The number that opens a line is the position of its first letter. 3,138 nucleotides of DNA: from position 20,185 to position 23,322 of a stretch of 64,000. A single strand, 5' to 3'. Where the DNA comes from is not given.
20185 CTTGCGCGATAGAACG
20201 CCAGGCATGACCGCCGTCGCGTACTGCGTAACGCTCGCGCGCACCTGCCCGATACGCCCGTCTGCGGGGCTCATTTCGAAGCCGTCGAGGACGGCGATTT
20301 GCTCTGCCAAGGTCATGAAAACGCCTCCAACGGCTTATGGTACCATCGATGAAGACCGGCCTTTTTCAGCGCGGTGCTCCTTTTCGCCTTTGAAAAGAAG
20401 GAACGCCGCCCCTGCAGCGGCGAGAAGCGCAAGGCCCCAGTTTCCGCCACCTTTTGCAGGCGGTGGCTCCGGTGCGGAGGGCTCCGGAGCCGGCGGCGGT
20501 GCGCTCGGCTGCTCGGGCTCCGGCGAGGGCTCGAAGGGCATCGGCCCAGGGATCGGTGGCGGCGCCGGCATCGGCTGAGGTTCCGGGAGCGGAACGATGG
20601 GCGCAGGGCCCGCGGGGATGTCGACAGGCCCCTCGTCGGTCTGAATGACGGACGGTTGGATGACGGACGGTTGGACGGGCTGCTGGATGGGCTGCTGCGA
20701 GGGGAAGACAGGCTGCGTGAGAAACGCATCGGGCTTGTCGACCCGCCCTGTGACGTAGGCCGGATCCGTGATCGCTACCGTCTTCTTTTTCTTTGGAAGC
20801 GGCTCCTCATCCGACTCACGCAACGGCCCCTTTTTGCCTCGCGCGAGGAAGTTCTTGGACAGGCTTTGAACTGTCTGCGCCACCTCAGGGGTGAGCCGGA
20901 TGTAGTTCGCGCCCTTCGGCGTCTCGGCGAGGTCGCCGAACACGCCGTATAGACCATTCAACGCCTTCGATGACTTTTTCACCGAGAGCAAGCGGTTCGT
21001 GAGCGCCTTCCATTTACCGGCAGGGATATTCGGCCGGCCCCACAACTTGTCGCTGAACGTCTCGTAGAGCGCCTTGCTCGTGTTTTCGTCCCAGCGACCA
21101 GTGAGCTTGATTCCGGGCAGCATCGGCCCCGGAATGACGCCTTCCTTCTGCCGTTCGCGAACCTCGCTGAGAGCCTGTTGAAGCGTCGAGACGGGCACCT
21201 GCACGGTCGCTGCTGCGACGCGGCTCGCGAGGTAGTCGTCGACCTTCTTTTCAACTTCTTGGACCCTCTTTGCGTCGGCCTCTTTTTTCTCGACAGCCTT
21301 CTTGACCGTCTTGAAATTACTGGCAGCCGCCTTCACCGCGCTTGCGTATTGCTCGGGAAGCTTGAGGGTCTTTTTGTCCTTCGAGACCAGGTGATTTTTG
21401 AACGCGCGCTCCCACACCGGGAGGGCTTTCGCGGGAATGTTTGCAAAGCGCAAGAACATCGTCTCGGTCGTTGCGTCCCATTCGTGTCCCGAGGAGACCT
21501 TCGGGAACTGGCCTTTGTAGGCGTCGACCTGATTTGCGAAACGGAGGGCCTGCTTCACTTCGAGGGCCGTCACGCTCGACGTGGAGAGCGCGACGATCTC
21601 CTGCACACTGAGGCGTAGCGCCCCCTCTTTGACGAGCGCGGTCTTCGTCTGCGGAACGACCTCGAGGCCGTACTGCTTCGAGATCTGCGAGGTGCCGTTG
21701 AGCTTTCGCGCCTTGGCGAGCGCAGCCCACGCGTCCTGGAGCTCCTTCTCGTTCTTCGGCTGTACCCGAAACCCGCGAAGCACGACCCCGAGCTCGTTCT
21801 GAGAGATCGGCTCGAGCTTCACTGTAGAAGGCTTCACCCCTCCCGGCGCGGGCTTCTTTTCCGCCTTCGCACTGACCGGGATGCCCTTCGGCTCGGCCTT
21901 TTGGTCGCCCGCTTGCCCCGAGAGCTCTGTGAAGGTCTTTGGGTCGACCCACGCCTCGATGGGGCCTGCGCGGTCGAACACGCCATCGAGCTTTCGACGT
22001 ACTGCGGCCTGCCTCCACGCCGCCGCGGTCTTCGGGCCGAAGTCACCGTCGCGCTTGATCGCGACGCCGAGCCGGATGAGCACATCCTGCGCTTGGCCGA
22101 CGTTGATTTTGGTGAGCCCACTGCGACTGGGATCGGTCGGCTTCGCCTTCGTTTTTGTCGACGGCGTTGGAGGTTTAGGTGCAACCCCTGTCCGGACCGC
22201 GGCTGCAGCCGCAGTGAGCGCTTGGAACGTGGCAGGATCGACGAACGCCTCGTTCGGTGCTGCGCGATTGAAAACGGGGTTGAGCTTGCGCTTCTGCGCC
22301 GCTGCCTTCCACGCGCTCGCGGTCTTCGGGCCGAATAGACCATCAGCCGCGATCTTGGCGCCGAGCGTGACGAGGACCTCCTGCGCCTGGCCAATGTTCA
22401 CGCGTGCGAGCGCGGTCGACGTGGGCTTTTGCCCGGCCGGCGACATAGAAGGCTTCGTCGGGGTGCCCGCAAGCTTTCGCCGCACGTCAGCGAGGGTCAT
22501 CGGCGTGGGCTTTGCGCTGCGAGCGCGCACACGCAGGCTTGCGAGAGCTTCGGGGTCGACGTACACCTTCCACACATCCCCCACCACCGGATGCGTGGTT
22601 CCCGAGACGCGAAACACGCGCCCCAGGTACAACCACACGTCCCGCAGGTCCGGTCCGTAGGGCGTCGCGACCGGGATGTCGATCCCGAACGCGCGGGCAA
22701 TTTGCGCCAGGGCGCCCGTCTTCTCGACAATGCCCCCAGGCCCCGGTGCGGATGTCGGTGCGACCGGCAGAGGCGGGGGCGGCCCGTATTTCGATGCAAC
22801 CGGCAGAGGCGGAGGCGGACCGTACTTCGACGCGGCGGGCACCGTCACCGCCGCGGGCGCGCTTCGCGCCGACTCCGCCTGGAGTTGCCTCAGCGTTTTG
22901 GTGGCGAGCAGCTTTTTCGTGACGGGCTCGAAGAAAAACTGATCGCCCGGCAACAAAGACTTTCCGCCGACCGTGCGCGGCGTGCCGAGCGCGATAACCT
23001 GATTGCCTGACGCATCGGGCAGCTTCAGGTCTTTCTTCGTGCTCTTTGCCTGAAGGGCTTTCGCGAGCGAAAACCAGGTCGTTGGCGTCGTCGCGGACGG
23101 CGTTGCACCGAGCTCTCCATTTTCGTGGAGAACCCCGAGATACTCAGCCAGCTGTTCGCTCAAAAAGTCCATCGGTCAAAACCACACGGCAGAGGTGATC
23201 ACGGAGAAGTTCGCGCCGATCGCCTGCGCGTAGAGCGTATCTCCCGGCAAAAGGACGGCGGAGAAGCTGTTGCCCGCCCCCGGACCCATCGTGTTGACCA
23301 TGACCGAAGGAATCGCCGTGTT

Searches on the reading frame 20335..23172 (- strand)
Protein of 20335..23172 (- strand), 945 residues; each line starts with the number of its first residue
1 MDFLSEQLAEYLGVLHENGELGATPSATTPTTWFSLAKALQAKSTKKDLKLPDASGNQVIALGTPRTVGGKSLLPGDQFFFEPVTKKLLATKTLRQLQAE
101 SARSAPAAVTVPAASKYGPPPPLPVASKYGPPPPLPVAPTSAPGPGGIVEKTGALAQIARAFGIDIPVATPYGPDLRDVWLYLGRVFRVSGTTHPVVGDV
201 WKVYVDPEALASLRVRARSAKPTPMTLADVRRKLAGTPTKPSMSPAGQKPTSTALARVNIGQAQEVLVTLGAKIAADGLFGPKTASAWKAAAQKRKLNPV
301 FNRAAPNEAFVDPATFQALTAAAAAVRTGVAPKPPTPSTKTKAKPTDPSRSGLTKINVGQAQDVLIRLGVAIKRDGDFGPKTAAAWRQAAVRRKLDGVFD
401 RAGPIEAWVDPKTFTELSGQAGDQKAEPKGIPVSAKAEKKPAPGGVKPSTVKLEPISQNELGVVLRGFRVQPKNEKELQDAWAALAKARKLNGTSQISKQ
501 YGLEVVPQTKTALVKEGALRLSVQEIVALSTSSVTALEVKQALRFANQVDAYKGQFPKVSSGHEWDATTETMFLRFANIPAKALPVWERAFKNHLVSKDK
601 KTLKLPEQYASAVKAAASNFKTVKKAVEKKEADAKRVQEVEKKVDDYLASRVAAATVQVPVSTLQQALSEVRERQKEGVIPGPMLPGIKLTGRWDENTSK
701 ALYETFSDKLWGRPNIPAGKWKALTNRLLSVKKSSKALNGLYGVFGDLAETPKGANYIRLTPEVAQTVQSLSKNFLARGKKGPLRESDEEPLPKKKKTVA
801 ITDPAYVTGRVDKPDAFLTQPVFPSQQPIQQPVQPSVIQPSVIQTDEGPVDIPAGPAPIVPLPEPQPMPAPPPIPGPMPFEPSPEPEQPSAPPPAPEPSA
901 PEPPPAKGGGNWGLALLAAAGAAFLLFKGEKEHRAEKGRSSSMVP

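Call 7: search_protein_families(library=phrogs, proteins=[window:20335-23172:-], max_evalue=0.001)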
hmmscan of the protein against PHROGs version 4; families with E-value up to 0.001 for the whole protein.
window:20335-23172:- (945 aa): 2 families
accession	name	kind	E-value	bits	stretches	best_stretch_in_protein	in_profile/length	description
phrog_2649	-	lysis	3e-09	38.1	0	330-395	161-221/261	endolysin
phrog_1224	-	head and packaging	3.4e-07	30.9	0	350-397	5-54/438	endolysin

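Call 32: search_protein_families(library=pfam, proteins=[window:20335-23172:-], max_evalue=0.01)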
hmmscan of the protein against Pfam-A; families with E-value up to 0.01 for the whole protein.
window:20335-23172:- (945 aa): 2 families
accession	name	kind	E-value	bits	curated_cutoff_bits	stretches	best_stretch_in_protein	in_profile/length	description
PF09374.15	PG_binding_3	-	1.3e-07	32.1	24.6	1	264-296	7-39/76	Predicted Peptidoglycan domain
PF01471.23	PG_binding_1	-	1.3e-06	28.9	23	0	357-385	4-33/57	Putative peptidoglycan binding domain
